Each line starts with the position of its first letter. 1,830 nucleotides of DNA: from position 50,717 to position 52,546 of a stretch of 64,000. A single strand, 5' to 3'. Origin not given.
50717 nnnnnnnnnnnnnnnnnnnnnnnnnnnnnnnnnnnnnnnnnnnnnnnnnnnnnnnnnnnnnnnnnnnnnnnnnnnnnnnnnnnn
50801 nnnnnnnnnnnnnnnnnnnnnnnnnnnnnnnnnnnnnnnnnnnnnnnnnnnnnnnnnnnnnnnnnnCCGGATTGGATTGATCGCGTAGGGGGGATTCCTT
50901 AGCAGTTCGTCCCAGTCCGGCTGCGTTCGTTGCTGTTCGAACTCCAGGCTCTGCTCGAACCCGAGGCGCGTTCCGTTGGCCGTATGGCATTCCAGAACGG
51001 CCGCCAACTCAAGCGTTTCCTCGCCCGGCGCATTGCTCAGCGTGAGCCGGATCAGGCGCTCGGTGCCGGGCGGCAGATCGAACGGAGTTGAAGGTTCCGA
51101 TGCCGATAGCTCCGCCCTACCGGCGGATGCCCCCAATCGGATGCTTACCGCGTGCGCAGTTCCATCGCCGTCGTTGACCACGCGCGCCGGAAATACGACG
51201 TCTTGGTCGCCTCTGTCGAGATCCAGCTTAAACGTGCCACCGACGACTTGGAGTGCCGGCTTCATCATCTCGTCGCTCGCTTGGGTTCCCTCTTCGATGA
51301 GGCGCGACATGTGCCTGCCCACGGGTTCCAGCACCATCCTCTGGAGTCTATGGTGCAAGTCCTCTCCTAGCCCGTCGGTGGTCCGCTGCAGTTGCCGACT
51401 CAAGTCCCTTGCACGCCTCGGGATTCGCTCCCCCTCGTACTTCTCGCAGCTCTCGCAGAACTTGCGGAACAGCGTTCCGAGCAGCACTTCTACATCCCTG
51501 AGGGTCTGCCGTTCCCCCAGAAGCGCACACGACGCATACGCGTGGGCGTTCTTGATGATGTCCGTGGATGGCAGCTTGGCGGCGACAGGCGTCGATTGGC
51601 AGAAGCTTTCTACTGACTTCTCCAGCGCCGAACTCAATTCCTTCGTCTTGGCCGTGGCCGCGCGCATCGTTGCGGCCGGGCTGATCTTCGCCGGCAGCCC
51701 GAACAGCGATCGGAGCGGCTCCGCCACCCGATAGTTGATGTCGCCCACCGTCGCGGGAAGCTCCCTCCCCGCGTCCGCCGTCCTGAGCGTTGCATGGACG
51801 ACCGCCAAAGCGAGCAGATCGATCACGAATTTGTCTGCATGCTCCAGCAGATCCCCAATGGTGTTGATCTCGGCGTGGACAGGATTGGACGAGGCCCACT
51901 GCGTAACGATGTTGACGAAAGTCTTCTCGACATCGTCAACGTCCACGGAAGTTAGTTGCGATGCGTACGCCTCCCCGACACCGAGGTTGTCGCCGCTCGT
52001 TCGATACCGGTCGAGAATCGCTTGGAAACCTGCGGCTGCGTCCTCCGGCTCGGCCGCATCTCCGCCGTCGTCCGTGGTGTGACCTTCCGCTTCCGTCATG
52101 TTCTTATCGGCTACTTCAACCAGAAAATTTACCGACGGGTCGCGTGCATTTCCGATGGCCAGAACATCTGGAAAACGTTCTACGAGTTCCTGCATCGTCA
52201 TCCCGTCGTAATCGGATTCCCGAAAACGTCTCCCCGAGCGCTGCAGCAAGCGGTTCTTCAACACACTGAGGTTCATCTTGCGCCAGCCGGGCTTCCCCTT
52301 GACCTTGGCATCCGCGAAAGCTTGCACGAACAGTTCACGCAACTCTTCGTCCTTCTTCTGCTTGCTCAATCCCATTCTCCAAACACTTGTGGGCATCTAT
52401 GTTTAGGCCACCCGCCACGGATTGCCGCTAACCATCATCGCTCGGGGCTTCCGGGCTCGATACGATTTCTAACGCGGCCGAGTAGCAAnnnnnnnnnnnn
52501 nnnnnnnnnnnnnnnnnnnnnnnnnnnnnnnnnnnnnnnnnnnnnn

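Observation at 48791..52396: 1201-aa NTPase-PRTase fusion protein isolated between IS remnants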

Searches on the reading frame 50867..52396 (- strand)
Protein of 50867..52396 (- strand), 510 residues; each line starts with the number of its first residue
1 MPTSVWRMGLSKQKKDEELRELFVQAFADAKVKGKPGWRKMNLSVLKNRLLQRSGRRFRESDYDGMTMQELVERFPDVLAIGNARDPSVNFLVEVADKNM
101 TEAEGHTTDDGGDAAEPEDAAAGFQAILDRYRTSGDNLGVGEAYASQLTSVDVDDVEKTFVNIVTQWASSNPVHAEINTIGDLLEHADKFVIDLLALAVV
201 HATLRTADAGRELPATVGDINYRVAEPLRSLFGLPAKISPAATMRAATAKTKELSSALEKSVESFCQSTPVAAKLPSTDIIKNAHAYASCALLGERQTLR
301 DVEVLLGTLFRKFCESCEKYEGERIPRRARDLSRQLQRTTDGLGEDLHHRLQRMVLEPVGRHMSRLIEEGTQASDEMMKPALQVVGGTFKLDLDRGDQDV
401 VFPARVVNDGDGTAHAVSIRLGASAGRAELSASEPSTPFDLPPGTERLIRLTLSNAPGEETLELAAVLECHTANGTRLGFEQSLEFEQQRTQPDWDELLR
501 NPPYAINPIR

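Call 27: predict_structure(alignment_id=A2)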
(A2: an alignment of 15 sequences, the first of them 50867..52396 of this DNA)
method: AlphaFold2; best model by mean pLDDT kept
length: 510 residues; sequences in the alignment: 15
mean_pLDDT: 83.5   pTM: 0.63
mean pLDDT of the five models: 83.5, 82.9, 82.3, 81.6, 81.1
residues with pLDDT >= 90: 229; 70-90: 213; 50-70: 32; < 50: 36
segments of 3 or more residues with pLDDT < 50: 1-9, 96-118, 507-510
pLDDT, mean of each block of 10 residues (from residue 1): 40 84 88 75 89 85 86 86 74 54 25 34 79 86 90 92 91 81 91 95 94 91 95 93 96 97 97 96 96 92 95 94 89 92 71 92 96 88 87 78 91 89 70 85 91 84 89 86 88 76 53
secondary structure, 60 per line:
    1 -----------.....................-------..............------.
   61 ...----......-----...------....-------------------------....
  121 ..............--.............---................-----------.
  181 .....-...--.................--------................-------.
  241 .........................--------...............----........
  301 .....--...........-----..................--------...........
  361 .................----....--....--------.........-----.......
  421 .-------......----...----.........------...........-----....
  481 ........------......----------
elements in order: H12-32 E40-42 H43-53 H60-63 H68-73 E79-81 E88-91 H117-134 H137-149 H153-168 H180-185 H192-208 H217-232 H240-265 H274-288 H293-305 H308-318 H324-341 H350-377 E382-385 E388-391 E400-408 E414-421 E429-434 E439-441 E446-454 E461-471 E477-488 H495-500

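Call 30: search_protein_representatives(alignment_id=A2)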
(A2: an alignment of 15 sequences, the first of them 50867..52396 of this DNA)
Query: 15 sequences, 496 profile positions. Proteins with E-value up to 0.001 (for the whole library): 564; up to 1e-10: 419; up to 1e-30: 64. The best 150 are listed.
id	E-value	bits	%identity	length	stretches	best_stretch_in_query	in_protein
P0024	8.9e-213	723.9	-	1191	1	2-496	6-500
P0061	9.6e-197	671.0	-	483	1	2-459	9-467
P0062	5.5e-196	668.5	-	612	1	2-496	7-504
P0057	8.9e-183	625.0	-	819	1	2-496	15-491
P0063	1.7e-158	544.8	-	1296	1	1-496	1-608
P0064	2.1e-158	544.6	-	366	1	2-359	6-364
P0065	1.1e-157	542.2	-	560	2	2-257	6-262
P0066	3.1e-117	408.7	-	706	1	103-496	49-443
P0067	2.8e-113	395.7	-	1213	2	2-495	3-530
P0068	3.2e-110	385.6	-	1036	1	4-496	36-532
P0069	6.1e-109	381.4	-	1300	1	9-495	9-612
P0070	3.3e-108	379.0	-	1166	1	3-496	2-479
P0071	8.5e-102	357.8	-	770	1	110-496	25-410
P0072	9.6e-100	351.1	-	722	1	5-496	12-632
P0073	1.5e-97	343.8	-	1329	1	8-496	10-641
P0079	3.0e-84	299.9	-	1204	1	104-495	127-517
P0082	1.0e-81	291.6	-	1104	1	115-496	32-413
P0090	9.9e-69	248.8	-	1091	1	108-496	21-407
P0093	1.1e-65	238.7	-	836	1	100-495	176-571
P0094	6.5e-63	229.6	-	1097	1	110-496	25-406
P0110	2.2e-40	155.3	-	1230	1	47-491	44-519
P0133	4.5e-22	94.8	-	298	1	3-82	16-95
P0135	1.0e-21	93.7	-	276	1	2-89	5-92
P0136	2.3e-21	92.5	-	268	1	2-95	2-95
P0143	7.7e-21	90.8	-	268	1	3-85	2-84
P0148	1.5e-20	89.8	-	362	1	3-95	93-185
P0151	1.7e-20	89.7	-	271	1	4-83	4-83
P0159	7.0e-20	87.6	-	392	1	4-93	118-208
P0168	1.9e-19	86.2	-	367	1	3-88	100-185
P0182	5.3e-19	84.7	-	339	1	3-117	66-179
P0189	6.9e-19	84.3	-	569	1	3-119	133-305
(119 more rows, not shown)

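Call 32: search_protein_families(library=pfam, proteins=[P0133, P0135, P0136, P0143, P0151, P0148, P0159, P0168, P0189, P0182], max_evalue=0.01)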
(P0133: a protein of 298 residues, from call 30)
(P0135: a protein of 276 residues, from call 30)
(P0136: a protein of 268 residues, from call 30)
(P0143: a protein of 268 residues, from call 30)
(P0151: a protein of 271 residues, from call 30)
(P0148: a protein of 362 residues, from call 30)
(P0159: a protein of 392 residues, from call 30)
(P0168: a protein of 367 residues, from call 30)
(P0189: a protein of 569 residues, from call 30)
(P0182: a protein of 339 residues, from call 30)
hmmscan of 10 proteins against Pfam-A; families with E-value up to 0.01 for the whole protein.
P0133 (298 aa): 1 family
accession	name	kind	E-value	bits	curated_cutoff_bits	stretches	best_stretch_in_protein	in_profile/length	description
PF12872.13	OST-HTH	-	0.0011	19.2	23.8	1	40-88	21-69/71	OST-HTH/LOTUS domain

P0135 (276 aa): 1 family
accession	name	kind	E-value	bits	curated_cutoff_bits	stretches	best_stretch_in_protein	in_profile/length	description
PF12872.13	OST-HTH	-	2e-05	24.8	23.8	1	6-76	7-67/71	OST-HTH/LOTUS domain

P0136 (268 aa): 1 family
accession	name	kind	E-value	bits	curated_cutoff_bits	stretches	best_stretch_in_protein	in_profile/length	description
PF12872.13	OST-HTH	-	2.2e-05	24.7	23.8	1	6-72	10-66/71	OST-HTH/LOTUS domain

P0143 (268 aa): 1 family
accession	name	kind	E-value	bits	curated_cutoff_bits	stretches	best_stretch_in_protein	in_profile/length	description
PF12872.13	OST-HTH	-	0.0032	17.7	23.8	1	3-69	8-64/71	OST-HTH/LOTUS domain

P0151 (271 aa): 1 family
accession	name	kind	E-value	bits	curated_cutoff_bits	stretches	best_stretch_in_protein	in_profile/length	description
PF12872.13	OST-HTH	-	0.0048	17.2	23.8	0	36-74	29-68/71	OST-HTH/LOTUS domain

P0148 (362 aa): 1 family
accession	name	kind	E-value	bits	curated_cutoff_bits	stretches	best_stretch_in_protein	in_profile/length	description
PF12872.13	OST-HTH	-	0.00067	19.9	23.8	1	95-160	9-64/71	OST-HTH/LOTUS domain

P0159 (392 aa): 2 families
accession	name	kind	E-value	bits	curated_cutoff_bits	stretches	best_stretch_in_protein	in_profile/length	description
PF04760.21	IF2_N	-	0.0008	19.6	25.3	1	42-78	2-38/53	Translation initiation factor IF-2, N-terminal region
PF12872.13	OST-HTH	-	0.0035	17.6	23.8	1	116-186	6-66/71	OST-HTH/LOTUS domain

P0168 (367 aa): 0 families

P0189 (569 aa): 0 families

P0182 (339 aa): 0 families

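Call 33: fold_search(model_id=the predicted structure, library=pdb)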
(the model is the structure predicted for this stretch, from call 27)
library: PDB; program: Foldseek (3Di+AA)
matches with E <= 10: 1213; with E <= 0.001: 16
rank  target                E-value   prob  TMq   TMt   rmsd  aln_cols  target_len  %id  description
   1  3qbt_F                3.6e-05  1.00  0.16  0.45   6.7       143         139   17  Crystal structure of OCRL1 540-678 in complex with Rab8a:GppNHp (released 2011-03-23)
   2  7pks_g                8.0e-05  1.00  0.19  0.13  22.2       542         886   10  Structural basis of Integrator-mediated transcription regulation (released 2021-12-08)
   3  2bzd_C                1.1e-04  1.00  0.15  0.13   4.5       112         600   15  Galactose recognition by the carbohydrate-binding module of a bacterial sialidase. (released 2005-08-19)
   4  6bqm                  2.8e-04  1.00  0.17  0.18   9.8       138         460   10  Secreted serine protease VesC from Vibrio cholerae (released 2018-11-28)
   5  2ra1                  3.0e-04  0.95  0.14  0.17  18.2       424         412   11  Crystal structure of the N-terminal part of the bacterial S-layer protein SbsC (released 2008-08-19)
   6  1wcq_C                3.2e-04  1.00  0.15  0.13   4.7       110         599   15  Mutagenesis of the Nucleophilic Tyrosine in a Bacterial Sialidase to Phenylalanine. (released 2005-10-12)
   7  4zmh_A                3.8e-04  0.99  0.15  0.09  21.5       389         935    8  Crystal structure of a five-domain GH115 alpha-Glucuronidase from the Marine Bacterium Saccharophagus degradans 2-40T (released 2016-05-04)
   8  4zmh_B                4.0e-04  0.99  0.15  0.09  21.6       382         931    8  Crystal structure of a five-domain GH115 alpha-Glucuronidase from the Marine Bacterium Saccharophagus degradans 2-40T (released 2016-05-04)
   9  1w8o_A                4.2e-04  1.00  0.15  0.13   4.6       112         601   15  Contribution of the Active Site Aspartic Acid to Catalysis in the Bacterial Neuraminidase from Micromonospora viridifa (released 2004-09-29)
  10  2ber                  4.4e-04  1.00  0.15  0.13   4.6       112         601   15  Y370G Active Site Mutant of the Sialidase from Micromonospora viridifaciens in complex with beta-Neu5Ac (sialic acid). (released 2005-04-04)
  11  4lk4                  5.5e-04  1.00  0.17  0.24   7.1       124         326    9  Structure of Vibrio cholerae VesB protease (released 2014-02-05)
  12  1wcq_A                5.8e-04  1.00  0.15  0.13   4.5       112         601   15  Mutagenesis of the Nucleophilic Tyrosine in a Bacterial Sialidase to Phenylalanine. (released 2005-10-12)
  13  3qbt_B                6.4e-04  1.00  0.17  0.50   5.5       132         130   15  Crystal structure of OCRL1 540-678 in complex with Rab8a:GppNHp (released 2011-03-23)
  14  1qpx_A                7.3e-04  1.00  0.15  0.32   5.7       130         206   15  CRYSTAL STRUCTURES OF SELF-CAPPING PAPD CHAPERONE HOMODIMERS (released 1999-07-07)
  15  7os2_B                9.2e-04  0.77  0.14  0.06  25.9       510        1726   10  Cryo-EM structure of Brr2 in complex with Jab1/MPN and C9ORF78 (released 2022-02-23)
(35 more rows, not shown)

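Call 34: search_protein_families(library=pfam, proteins=[P0067, P0068, P0070, P0079, P0082, P0090, P0094, P0093, P0110], max_evalue=0.001)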
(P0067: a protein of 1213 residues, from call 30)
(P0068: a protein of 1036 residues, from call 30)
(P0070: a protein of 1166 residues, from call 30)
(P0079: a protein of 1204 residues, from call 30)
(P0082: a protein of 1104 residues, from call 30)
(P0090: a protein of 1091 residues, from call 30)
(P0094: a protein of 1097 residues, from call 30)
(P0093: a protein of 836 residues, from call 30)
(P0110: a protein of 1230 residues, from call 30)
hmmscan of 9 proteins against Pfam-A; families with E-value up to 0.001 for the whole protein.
P0067 (1213 aa): 3 families
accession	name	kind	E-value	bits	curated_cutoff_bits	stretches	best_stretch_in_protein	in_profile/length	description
PF24390.1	PRTase-CE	-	5.6e-32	112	27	1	950-1212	1-253/253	PRTase-CE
PF13401.12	AAA_22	-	1.4e-07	32.3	27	1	553-693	5-126/130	AAA domain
PF13191.12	AAA_16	-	0.00053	21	32.6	1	535-660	1-146/167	AAA ATPase domain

P0068 (1036 aa): 1 family
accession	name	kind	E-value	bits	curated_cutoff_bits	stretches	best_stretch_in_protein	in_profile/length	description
PF13401.12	AAA_22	-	3.2e-06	27.9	27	1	553-693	4-126/130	AAA domain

P0070 (1166 aa): 4 families
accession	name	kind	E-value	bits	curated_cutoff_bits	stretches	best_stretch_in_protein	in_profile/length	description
PF24390.1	PRTase-CE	-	1.5e-39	136.9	27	1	901-1163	1-253/253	PRTase-CE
PF13401.12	AAA_22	-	1.5e-05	25.8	27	1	502-639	6-125/130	AAA domain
PF00004.35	AAA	-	0.00013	22.9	21.2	1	505-608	2-72/131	ATPase family associated with various cellular activities (AAA)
PF12872.13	OST-HTH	-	0.00013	22.2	23.8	1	25-72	20-67/71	OST-HTH/LOTUS domain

P0079 (1204 aa): 6 families
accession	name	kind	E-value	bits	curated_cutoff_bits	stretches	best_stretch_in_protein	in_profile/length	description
PF24390.1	PRTase-CE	-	6.7e-35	121.6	27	1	941-1203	1-253/253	PRTase-CE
PF13401.12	AAA_22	-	3.7e-10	40.7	27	1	542-677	7-124/130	AAA domain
PF20703.3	nSTAND1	-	7.6e-07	29.5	27.1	1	518-761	11-247/379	Novel STAND NTPase 1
PF13191.12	AAA_16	-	8.5e-07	30.1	32.6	1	522-647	1-147/167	AAA ATPase domain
PF01637.24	ATPase_2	-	6.1e-06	26.6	33.2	1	539-740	19-222/225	ATPase domain predominantly from Archaea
PF00004.35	AAA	-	0.00027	21.8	21.2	0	545-663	3-94/131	ATPase family associated with various cellular activities (AAA)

P0082 (1104 aa): 4 families
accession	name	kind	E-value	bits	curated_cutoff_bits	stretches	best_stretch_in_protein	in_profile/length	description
PF24390.1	PRTase-CE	-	3.1e-38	132.5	27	1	840-1103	2-253/253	PRTase-CE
PF13191.12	AAA_16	-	8.9e-08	33.2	32.6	1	417-542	1-146/167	AAA ATPase domain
PF13401.12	AAA_22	-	2.4e-07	31.6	27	1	436-575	6-126/130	AAA domain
PF01637.24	ATPase_2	-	0.00085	19.6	33.2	0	419-640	2-223/225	ATPase domain predominantly from Archaea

P0090 (1091 aa): 2 families
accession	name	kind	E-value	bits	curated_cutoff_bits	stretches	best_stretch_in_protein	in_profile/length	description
PF24390.1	PRTase-CE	-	7.2e-37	128.1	27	1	829-1090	1-253/253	PRTase-CE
PF13401.12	AAA_22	-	2.1e-06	28.5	27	1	430-572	6-127/130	AAA domain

P0094 (1097 aa): 3 families
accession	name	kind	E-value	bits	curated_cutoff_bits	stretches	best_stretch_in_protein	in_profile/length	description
PF24390.1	PRTase-CE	-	9.5e-36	124.4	27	1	832-1096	1-253/253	PRTase-CE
PF13401.12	AAA_22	-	1.9e-05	25.4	27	1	429-567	6-124/130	AAA domain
PF13191.12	AAA_16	-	0.00024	22.1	32.6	0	410-537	1-147/167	AAA ATPase domain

P0093 (836 aa): 3 families
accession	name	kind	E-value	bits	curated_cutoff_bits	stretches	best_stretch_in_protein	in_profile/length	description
PF13401.12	AAA_22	-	1.9e-08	35.1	27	1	595-737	6-128/130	AAA domain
PF13191.12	AAA_16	-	2.1e-05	25.5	32.6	1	576-703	1-147/167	AAA ATPase domain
PF20703.3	nSTAND1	-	6.1e-05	23.3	27.1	1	572-813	11-243/379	Novel STAND NTPase 1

P0110 (1230 aa): 2 families
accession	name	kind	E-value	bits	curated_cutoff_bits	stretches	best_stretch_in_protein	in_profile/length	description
PF24390.1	PRTase-CE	-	4.7e-26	92.6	27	1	1069-1229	95-253/253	PRTase-CE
PF13191.12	AAA_16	-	7.9e-06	26.9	32.6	1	529-658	1-147/167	AAA ATPase domain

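Call 80: search_protein_families(library=padloc, proteins=[P0135, P0136, P0143, P0151, P0133, window:50867-52396:-], max_evalue=0.01)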
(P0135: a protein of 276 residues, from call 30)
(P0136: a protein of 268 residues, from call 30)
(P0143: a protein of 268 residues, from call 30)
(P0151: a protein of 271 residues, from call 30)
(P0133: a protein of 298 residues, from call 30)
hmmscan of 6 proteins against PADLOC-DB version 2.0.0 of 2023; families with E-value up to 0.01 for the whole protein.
P0135 (276 aa): 0 families

P0136 (268 aa): 0 families

P0143 (268 aa): 0 families

P0151 (271 aa): 0 families

P0133 (298 aa): 0 families

window:50867-52396:- (510 aa): 0 families

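Call 81: search_protein_families(library=ncbifam, proteins=[P0135, P0136, P0143, P0151, P0133, window:50867-52396:-], max_evalue=0.01)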
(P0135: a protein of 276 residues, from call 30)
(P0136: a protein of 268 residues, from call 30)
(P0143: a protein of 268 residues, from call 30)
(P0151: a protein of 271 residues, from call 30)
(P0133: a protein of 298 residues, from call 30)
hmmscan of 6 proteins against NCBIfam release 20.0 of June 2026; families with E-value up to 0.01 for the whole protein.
P0135 (276 aa): 0 families

P0136 (268 aa): 0 families

P0143 (268 aa): 0 families

P0151 (271 aa): 0 families

P0133 (298 aa): 0 families

window:50867-52396:- (510 aa): 0 families

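Call 84: find_homologous_proteins(query=A6, max_evalue=0.00001)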
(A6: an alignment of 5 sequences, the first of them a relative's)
Query A6 (5 sequences) (276 aa, profile of the alignment): 291 proteins with E <= 0.00001 among 8000 candidates; the best 120 are listed.
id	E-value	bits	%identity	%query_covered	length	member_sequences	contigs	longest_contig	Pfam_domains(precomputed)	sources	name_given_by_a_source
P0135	4.3e-118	412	100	100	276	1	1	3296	PF12872.14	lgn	-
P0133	6.5e-117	408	40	93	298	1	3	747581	-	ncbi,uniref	ncbi:hypothetical protein ACH4N4_14300 [Streptomyces microflavus]|uniref:hypothetical protein n=1 Ta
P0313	1.4e-93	331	40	95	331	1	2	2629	-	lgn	-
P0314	2.1e-91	324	39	95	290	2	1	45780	-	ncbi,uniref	ncbi:hypothetical protein [Streptomyces sp. C10-9-1]|uniref:hypothetical protein n=1 Tax=Streptomyce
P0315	5.2e-89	316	42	96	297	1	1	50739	-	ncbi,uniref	ncbi:hypothetical protein ACLIYP_09395 [Streptomyces nanhaiensis]|uniref:hypothetical protein n=1 Ta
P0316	1.2e-87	312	37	94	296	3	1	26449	-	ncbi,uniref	ncbi:hypothetical protein ACFUS2_29255 [[Kitasatospora] papulosa]|uniref:hypothetical protein n=1 Ta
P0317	2.2e-87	311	43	93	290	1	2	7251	-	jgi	jgi:hypothetical protein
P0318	2.6e-87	311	44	93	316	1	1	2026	-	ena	-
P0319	3.2e-87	310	38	93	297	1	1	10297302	-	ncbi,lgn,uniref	ncbi:hypothetical protein [Streptomyces sp. SLBN-8D4]|uniref:hypothetical protein n=1 Tax=Streptomyc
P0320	4.7e-87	310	43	93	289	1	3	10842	-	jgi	jgi:hypothetical protein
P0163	5.8e-86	306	41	94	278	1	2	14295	-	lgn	-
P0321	6.5e-86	306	38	100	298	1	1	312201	-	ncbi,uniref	ncbi:hypothetical protein AB0D62_16265 [Streptomyces massasporeus]|uniref:hypothetical protein n=1 T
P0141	1.3e-85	305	43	97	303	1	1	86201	-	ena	-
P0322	2.7e-85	304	40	95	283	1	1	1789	-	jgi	jgi:hypothetical protein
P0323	3.9e-85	303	40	95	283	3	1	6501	-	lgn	-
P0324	7.7e-85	302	44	93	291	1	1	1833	PF12872.14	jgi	jgi:hypothetical protein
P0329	1.8e-83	298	43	96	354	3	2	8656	PF12872.14,PF04760.22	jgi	jgi:hypothetical protein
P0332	3.2e-83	297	43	93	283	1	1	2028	PF12872.14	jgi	jgi:OST-HTH/LOTUS domain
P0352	5.6e-78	280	40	93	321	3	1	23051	PF12872.14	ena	-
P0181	1.0e-76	276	41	98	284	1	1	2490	PF12872.14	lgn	-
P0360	1.1e-76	276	37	97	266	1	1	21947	PF12872.14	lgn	-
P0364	1.1e-75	272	39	98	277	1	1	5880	PF12872.14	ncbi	-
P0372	2.7e-75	271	39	98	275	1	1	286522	-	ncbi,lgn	ncbi:MAG: hypothetical protein U0Q16_19955 [Bryobacteraceae bacterium]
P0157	1.1e-74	269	41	93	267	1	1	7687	PF12872.14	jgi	jgi:hypothetical protein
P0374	1.2e-74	269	41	96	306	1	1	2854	PF12872.14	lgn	-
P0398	4.6e-73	264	41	97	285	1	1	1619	PF12872.14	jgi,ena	-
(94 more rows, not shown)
